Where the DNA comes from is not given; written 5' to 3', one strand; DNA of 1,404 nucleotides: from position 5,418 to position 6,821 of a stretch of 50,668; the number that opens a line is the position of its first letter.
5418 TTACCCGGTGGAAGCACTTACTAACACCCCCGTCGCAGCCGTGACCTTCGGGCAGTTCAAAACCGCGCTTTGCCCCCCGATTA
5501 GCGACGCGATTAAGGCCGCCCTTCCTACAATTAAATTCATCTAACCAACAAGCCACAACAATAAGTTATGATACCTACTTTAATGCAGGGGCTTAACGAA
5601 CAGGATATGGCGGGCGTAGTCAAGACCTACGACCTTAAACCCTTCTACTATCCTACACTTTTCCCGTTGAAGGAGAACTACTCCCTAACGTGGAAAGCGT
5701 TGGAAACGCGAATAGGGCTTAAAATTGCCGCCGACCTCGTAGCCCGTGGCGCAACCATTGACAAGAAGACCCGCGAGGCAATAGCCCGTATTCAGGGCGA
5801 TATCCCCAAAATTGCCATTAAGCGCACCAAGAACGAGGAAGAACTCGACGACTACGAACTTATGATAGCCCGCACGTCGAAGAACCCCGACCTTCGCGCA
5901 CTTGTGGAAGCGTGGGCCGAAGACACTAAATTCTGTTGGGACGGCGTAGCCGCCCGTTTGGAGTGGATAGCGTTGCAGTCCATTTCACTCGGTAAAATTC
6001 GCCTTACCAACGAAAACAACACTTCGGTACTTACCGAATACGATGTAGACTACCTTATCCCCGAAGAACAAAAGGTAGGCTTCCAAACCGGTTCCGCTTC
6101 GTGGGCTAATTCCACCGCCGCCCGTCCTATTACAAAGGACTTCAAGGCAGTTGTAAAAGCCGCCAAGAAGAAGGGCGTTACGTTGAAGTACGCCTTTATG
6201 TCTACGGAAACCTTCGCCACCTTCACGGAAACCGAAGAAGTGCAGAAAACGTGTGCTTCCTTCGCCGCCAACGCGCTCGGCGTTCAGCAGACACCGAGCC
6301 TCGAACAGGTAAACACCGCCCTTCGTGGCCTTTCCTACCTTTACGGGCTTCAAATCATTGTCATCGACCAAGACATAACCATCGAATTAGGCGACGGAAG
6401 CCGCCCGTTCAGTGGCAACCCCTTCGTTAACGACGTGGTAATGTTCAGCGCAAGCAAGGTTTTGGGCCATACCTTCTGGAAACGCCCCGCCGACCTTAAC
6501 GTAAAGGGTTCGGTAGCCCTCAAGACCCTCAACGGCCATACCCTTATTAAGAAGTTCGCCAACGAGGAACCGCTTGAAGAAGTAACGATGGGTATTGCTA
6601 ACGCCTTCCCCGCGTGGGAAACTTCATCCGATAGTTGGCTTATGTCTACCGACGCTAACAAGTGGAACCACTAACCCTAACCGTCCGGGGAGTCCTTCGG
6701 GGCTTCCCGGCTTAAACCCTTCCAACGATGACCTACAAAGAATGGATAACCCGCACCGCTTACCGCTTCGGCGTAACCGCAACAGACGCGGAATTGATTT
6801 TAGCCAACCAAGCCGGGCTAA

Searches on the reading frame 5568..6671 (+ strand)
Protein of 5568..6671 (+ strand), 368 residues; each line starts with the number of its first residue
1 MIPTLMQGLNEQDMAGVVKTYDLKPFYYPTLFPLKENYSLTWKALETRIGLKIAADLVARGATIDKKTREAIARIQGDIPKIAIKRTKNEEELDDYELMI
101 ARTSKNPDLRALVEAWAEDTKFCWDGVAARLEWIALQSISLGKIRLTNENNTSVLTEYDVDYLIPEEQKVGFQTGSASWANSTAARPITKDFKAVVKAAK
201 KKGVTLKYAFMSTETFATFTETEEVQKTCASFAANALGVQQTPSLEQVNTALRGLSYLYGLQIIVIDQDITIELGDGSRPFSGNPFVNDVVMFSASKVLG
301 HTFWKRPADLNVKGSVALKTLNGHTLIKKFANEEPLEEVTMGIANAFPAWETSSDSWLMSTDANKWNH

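Call 96: search_dna_similar(query=window:5568-6671:+, collection=phages, mode=protein, max_rows=12, max_evalue=1e-10)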
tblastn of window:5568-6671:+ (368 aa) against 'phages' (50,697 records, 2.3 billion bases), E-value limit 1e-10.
Records with a match: 27; places in all: 27; records where one place covers at least 80% of the query: 26.
Best place of each record, by identity: <60% 27.
By first word of the organism name: Riemerella 19; Cellulophaga 3; Porphyromonas 2; Shigella 1; Bacteriophage 1; Phage 1.
By host as written in the record: Riemerella anatipestifer 6; Riemerella sp. 5; Cellulophaga sp. HaHa_2_1 3; Porphyromonas gingivalis ATCC 49417 2; - 2; Riemerella anatipestifer RAf490 1; Riemerella anatipestifer RAf1 1; Riemerella anatipestifer 116 1; and 6 more.
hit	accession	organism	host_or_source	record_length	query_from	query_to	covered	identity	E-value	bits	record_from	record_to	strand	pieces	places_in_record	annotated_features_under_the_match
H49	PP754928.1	Porphyromonas phage phage005b_ATCC49417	Porphyromonas gingivalis ATCC 49417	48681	1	366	99%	59.8%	3e-131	419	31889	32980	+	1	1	major capsid protein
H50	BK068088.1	Porphyromonas phage phage005a_ATCC49417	Porphyromonas gingivalis ATCC 49417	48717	1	366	99%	59.8%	3e-131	419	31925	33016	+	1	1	major capsid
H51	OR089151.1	Riemerella phage vB_RanS_CRP19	Riemerella anatipestifer RAf490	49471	1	361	98%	27.4%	4e-27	118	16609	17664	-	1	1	head protein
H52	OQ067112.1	Riemerella phage vB_RanS_CRP2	Riemerella anatipestifer RAf1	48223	1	361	98%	27.4%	5e-27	118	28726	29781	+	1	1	head protein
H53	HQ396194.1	Riemerella phage RAP44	Riemerella anatipestifer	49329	1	361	98%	27.4%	5e-27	118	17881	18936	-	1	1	putative head protein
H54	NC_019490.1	Riemerella phage RAP44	Riemerella anatipestifer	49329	1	361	98%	27.4%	5e-27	118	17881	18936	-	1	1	major head protein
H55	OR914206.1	Riemerella phage GRAP2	Riemerella anatipestifer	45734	1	361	98%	27.4%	8e-27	117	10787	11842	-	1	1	record has no annotation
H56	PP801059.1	Riemerella phage GRNRAP2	Riemerella anatipestifer 116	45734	1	361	98%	27.4%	8e-27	117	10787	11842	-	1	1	hypothetical protein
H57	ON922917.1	Riemerella phage vB_RanS_PT33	Riemerella anatipestifer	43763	1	361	98%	27.4%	1e-26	117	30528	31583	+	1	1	hypothetical protein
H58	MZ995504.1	Riemerella phage vB_RanS_PT03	Riemerella anatipestifer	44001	1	361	98%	27.4%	1e-26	117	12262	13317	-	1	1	hypothetical protein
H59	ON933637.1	Riemerella phage vB_RanS_PT15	Riemerella anatipestifer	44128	1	361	98%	27.4%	1e-26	117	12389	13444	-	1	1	hypothetical protein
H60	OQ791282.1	Shigella phage Henu10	Shigella dysenteriae CMCC(B)51105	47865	1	361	98%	27.4%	1e-26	117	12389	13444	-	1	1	hypothetical protein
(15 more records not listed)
